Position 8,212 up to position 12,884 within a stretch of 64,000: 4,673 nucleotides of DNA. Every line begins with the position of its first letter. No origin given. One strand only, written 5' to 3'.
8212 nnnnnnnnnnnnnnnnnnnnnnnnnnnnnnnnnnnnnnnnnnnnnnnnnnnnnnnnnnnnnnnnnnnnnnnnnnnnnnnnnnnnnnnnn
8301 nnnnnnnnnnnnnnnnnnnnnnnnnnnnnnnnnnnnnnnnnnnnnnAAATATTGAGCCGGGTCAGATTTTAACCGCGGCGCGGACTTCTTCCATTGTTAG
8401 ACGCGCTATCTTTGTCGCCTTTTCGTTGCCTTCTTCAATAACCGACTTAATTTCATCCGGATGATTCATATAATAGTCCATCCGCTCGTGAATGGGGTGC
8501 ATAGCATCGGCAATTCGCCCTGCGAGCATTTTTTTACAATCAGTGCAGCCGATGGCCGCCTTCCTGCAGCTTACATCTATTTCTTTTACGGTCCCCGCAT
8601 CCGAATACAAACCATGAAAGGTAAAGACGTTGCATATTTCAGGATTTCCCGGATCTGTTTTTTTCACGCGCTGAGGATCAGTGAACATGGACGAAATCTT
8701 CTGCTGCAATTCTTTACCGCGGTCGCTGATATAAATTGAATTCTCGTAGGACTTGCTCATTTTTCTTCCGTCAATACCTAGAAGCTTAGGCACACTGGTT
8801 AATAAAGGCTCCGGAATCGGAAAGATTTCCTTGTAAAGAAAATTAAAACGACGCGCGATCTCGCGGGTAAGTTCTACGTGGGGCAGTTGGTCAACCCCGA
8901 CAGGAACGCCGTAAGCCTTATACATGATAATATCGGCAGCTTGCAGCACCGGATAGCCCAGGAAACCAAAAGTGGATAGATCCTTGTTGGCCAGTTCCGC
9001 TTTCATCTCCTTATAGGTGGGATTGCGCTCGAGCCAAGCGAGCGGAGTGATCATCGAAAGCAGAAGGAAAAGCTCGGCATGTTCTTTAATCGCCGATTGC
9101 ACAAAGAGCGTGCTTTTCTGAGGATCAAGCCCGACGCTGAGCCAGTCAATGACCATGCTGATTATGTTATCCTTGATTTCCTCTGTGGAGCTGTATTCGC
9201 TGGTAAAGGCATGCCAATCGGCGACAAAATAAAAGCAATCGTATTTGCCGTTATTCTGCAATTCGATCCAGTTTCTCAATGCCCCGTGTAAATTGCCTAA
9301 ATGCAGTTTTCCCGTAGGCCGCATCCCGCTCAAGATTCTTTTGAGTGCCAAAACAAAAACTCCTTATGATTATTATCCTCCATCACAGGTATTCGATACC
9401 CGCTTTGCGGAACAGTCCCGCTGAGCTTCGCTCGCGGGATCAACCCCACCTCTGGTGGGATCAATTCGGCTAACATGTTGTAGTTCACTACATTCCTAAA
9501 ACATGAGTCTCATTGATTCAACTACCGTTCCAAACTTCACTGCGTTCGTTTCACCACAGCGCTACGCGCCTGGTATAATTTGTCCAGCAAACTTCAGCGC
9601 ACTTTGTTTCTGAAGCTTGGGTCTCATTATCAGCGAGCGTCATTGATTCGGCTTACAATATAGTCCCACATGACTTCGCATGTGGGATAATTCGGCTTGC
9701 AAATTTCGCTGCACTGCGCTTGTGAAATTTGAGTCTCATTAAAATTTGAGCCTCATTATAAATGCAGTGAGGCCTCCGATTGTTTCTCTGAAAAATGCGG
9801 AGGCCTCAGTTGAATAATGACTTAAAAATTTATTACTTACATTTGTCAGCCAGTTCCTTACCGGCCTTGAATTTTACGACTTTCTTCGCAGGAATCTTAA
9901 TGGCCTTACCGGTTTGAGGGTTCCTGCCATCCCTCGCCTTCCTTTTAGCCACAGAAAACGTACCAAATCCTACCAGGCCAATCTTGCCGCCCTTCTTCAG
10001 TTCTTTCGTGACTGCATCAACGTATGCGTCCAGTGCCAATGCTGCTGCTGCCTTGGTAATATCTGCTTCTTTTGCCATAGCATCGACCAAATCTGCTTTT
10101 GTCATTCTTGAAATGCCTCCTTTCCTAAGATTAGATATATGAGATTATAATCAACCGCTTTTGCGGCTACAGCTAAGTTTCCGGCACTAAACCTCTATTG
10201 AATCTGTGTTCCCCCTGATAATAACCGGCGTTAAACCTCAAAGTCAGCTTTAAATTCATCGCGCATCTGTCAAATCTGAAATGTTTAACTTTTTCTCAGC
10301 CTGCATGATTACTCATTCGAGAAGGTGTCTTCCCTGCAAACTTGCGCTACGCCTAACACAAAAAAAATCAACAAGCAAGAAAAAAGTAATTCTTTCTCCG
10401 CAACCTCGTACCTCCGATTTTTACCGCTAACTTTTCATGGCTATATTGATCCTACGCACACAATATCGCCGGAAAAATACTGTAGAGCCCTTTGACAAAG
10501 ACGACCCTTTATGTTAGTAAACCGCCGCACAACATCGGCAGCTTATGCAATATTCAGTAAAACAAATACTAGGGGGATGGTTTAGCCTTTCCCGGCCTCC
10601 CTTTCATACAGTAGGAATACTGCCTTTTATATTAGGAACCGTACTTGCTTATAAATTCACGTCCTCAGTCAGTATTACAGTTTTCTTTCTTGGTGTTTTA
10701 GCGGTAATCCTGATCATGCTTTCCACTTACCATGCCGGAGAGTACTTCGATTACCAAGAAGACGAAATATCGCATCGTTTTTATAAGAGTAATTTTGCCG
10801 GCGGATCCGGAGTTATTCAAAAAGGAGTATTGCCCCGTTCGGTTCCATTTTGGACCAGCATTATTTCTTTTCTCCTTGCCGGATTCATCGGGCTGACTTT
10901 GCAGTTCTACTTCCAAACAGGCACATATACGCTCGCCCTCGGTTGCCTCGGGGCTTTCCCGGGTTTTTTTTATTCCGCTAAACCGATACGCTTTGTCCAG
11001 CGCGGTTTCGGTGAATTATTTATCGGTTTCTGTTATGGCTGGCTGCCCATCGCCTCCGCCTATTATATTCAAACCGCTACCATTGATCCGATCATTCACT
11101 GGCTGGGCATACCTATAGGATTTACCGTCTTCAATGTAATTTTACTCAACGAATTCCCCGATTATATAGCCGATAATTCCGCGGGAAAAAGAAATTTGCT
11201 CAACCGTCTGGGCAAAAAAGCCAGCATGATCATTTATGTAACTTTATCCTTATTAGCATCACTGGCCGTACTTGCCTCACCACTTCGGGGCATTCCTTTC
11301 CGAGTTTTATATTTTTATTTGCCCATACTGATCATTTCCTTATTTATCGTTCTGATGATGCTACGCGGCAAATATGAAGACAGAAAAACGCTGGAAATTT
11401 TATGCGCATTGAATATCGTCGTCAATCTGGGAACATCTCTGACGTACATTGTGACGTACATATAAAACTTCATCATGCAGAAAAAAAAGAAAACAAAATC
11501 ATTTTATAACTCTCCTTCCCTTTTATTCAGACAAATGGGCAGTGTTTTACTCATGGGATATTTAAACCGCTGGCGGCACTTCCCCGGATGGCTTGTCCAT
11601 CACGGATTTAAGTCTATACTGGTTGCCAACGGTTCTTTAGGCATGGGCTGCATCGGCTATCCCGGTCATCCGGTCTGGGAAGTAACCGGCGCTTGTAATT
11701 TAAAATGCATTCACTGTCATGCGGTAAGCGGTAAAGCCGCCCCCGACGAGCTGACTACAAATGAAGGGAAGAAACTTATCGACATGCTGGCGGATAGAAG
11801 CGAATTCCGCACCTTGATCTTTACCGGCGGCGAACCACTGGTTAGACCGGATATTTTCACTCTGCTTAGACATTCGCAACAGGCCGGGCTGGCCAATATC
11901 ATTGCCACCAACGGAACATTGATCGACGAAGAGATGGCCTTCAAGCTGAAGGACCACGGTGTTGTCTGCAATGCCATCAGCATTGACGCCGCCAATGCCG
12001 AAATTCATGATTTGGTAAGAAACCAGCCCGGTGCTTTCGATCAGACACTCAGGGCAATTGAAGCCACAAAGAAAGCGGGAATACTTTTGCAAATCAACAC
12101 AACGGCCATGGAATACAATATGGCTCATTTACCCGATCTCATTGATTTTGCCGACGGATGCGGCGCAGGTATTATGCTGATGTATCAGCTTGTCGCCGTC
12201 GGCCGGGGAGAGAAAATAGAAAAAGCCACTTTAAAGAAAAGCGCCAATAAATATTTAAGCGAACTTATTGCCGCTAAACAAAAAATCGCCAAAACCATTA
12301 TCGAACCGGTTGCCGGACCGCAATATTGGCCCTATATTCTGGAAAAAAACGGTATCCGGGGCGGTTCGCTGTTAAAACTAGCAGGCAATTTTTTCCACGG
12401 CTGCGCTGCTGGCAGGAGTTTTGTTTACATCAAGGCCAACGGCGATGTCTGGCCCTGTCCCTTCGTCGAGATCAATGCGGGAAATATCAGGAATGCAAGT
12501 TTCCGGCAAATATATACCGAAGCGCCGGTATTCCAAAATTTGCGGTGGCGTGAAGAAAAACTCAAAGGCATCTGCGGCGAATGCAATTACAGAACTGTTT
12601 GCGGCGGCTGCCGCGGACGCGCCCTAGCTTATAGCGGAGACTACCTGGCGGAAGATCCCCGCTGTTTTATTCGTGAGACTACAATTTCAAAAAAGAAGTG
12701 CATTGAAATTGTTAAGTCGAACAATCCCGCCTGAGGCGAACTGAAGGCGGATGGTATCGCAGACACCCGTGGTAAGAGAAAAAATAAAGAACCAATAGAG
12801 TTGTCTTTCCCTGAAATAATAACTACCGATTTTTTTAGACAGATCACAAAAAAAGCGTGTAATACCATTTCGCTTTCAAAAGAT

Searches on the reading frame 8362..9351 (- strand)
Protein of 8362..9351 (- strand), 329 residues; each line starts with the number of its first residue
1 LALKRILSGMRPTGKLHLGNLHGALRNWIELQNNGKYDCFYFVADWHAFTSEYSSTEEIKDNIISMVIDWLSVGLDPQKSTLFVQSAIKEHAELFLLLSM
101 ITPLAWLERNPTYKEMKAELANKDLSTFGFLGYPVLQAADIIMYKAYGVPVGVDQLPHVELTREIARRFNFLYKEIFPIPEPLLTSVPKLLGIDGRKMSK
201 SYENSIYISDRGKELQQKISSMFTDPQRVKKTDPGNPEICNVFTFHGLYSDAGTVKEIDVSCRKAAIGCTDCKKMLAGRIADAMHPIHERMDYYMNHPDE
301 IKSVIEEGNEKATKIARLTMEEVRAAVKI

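Call 24: search_protein_families(library=pfam, proteins=[window:8362-9351:-])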
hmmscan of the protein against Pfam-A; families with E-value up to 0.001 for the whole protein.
window:8362-9351:- (329 aa): 1 family
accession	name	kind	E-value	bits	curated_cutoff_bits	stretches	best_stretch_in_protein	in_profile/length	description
PF00579.31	tRNA-synt_1b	-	3.1e-64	217.5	21.1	1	5-280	7-287/292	tRNA synthetases class I (W and Y)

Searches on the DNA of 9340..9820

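Call 50: search_rna_families(source=window, start=9340, end=9820, threshold=evalue, max_evalue=5)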
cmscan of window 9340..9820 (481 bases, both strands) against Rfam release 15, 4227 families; matches with E-value up to 5: 3.
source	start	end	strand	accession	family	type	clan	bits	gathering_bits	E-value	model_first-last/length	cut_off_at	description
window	9664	9686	+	RF03568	mir-3204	Gene; miRNA;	-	17.5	90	1.1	27-49/75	no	mir-3204 microRNA precursor family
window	9759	9818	+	RF00984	mir-576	Gene; miRNA;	-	15.7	99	2.3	1-90/90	no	mir-576 microRNA precursor family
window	9609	9698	-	RF02632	Hrs10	Gene; sRNA;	-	12.5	108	4.1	1-148/148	no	Hfq-regulated sRNA 10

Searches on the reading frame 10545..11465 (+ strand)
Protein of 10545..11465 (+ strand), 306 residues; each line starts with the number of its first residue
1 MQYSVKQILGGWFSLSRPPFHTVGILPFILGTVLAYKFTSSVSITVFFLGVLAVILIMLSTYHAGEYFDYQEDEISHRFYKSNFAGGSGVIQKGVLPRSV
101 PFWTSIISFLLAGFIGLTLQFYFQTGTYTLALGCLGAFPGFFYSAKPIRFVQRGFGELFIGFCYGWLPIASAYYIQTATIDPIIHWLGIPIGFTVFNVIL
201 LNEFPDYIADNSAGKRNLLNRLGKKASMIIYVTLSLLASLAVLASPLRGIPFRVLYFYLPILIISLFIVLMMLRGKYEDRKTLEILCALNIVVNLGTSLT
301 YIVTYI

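Call 24: search_protein_families(library=pfam, proteins=[window:10545-11465:+])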
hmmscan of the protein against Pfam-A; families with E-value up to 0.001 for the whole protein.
window:10545-11465:+ (306 aa): 1 family
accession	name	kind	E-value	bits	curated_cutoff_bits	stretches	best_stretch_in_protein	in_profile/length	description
PF01040.23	UbiA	-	8.2e-24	84.7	34.2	1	26-281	3-238/250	UbiA prenyltransferase family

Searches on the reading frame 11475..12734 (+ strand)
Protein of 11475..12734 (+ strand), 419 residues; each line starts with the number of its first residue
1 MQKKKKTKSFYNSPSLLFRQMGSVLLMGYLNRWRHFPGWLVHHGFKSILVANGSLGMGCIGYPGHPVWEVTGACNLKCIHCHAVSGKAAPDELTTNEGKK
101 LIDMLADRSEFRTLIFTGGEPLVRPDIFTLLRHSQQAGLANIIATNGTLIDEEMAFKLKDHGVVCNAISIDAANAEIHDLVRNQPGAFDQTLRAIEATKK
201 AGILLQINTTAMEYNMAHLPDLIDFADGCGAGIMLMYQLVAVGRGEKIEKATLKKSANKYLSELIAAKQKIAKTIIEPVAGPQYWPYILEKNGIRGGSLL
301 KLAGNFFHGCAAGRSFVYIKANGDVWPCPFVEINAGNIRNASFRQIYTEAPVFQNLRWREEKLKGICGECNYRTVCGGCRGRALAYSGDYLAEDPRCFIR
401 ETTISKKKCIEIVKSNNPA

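Call 63: search_protein_families(library=pfam, proteins=[window:11475-12734:+], max_evalue=0.00001)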
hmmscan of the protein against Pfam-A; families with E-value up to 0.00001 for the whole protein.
window:11475-12734:+ (419 aa): 3 families
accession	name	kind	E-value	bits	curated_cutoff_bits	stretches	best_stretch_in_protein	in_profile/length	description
PF04055.27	Radical_SAM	-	7.9e-26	91.6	29.5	1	69-226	2-166/166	Radical SAM superfamily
PF13186.11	SPASM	-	1.2e-10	41.9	21.5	1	310-371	1-67/67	Iron-sulfur cluster-binding domain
PF13353.11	Fer4_12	-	1.4e-06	29.1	22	1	72-156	13-100/137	4Fe-4S single cluster domain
